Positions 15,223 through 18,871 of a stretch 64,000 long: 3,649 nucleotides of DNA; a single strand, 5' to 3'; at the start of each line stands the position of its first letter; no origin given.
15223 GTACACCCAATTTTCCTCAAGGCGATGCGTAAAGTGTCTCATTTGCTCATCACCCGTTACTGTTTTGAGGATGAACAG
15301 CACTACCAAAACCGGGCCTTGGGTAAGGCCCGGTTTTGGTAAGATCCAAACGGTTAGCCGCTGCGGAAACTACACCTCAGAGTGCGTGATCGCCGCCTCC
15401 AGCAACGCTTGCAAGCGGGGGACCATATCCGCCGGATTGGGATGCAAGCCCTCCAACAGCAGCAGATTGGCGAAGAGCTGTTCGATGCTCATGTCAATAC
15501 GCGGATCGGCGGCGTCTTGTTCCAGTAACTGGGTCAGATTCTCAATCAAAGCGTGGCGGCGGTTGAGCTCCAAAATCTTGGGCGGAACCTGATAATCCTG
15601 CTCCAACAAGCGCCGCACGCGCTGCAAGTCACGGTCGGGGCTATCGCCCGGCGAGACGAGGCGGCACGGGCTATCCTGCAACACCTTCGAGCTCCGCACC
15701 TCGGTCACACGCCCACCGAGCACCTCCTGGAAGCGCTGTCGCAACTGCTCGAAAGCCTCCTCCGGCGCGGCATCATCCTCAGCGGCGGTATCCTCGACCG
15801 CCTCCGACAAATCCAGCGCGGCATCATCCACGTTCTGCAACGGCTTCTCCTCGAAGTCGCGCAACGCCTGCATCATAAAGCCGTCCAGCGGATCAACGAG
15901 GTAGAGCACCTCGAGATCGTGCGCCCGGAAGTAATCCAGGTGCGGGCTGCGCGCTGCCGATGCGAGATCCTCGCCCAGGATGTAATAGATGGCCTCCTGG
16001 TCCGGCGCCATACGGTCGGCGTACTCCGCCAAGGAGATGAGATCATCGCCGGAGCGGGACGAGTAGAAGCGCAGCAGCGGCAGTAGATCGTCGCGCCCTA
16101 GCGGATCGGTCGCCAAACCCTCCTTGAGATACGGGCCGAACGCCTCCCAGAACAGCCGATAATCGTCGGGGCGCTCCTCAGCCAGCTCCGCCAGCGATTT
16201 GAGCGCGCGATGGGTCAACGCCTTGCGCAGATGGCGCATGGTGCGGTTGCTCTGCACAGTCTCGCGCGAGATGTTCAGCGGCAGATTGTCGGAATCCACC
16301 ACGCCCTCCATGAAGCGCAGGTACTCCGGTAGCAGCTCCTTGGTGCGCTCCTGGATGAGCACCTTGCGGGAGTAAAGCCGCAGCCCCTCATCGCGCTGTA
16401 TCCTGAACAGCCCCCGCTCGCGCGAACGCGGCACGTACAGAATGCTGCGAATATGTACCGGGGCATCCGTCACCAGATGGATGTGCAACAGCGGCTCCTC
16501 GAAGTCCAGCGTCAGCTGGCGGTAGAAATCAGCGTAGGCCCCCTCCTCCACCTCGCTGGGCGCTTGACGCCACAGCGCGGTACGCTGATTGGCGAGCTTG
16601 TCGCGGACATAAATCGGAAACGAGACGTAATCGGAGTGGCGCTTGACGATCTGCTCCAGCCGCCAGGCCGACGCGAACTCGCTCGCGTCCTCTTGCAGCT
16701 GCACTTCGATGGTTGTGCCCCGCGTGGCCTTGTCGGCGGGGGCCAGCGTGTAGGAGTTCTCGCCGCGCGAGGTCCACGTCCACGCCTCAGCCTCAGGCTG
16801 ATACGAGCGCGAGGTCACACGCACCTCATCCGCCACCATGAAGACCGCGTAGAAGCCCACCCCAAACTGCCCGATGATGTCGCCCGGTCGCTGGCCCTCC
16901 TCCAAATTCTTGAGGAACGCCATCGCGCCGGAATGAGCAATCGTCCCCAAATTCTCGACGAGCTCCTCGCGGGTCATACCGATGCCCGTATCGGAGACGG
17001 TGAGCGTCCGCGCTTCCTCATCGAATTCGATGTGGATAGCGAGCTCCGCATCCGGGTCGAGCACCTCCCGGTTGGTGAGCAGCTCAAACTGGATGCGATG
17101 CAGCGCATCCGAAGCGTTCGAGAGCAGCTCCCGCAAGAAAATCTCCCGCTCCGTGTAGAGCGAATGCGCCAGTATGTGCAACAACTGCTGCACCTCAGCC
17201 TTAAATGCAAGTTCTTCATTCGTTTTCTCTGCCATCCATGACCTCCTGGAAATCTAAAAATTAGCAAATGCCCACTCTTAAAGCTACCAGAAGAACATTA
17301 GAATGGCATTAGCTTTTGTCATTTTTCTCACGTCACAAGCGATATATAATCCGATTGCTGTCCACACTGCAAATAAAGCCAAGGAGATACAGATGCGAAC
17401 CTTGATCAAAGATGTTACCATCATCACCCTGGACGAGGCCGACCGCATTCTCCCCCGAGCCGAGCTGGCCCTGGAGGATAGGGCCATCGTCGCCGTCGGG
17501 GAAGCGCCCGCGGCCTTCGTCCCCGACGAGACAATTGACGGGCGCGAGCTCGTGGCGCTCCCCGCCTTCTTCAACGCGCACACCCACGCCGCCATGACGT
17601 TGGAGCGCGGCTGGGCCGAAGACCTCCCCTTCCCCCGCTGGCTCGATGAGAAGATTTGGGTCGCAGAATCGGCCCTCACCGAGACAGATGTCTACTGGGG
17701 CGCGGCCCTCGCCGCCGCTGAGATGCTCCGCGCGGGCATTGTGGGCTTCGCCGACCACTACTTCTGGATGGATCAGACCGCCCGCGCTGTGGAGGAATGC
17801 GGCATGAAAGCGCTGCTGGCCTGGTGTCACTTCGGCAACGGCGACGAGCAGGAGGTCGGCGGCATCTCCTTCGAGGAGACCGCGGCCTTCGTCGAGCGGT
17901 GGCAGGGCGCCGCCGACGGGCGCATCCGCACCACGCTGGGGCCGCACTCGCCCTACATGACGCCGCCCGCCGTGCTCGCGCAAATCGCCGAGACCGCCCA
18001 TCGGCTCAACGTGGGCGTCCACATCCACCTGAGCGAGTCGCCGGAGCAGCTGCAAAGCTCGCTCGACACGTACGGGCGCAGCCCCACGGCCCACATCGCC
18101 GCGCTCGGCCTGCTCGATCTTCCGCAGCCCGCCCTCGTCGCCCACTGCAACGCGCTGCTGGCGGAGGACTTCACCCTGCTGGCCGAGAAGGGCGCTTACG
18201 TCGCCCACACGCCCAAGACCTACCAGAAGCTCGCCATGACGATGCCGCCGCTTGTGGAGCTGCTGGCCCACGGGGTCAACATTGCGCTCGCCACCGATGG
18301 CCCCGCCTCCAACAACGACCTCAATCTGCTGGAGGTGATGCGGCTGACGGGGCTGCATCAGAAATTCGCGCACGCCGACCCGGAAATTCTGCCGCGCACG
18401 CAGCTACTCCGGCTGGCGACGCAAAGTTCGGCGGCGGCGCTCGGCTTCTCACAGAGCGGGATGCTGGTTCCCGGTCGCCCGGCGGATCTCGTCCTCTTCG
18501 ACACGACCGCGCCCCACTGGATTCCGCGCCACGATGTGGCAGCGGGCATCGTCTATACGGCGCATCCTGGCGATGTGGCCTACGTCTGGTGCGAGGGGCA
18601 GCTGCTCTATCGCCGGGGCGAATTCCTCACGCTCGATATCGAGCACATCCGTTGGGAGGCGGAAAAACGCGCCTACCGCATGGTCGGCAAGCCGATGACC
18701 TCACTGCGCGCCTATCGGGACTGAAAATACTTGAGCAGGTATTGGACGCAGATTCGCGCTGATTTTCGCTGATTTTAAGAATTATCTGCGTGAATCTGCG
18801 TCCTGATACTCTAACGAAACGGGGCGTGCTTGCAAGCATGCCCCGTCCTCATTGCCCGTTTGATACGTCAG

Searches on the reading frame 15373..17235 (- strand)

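Call 68: search_protein_families(library=pfam, proteins=[window:15373-17235:-], max_evalue=0.0001)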
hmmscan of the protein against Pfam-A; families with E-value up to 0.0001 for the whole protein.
window:15373-17235:- (621 aa): 3 families
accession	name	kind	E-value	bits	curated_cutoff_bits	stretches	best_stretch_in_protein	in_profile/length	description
PF00183.23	HSP90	-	8.8e-107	358.6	24.4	1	213-616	80-490/518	Hsp90 protein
PF13589.12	HATPase_c_3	-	7.4e-09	36.2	25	1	34-154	7-105/137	Histidine kinase-, DNA gyrase B-, and HSP90-like ATPase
PF02518.31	HATPase_c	-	8.6e-06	26.6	26.4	1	42-182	3-109/111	Histidine kinase-, DNA gyrase B-, and HSP90-like ATPase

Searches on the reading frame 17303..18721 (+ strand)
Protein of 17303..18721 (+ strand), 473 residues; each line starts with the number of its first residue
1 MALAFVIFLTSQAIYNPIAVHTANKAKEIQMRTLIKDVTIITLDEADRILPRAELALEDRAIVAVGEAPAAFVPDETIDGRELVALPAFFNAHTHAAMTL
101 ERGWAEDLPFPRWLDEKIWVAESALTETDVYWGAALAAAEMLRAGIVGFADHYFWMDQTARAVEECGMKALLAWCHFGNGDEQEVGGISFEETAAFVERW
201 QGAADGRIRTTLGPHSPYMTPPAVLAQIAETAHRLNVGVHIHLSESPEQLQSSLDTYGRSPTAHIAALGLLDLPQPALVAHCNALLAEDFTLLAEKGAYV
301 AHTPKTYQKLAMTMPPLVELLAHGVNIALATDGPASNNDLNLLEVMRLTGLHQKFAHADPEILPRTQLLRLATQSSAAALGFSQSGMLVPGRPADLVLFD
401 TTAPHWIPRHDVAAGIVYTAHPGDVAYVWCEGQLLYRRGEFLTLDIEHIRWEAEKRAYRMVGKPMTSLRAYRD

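Call 68: search_protein_families(library=pfam, proteins=[window:17303-18721:+], max_evalue=0.0001)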
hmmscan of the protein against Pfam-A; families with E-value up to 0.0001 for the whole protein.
window:17303-18721:+ (473 aa): 2 families
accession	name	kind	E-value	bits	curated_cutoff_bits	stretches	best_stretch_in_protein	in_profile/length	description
PF01979.26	Amidohydro_1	-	2.4e-54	185.3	25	1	85-434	2-344/345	Amidohydrolase family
PF07969.17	Amidohydro_3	-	4.5e-15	56.5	29.7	1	216-436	250-472/472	Amidohydrolase family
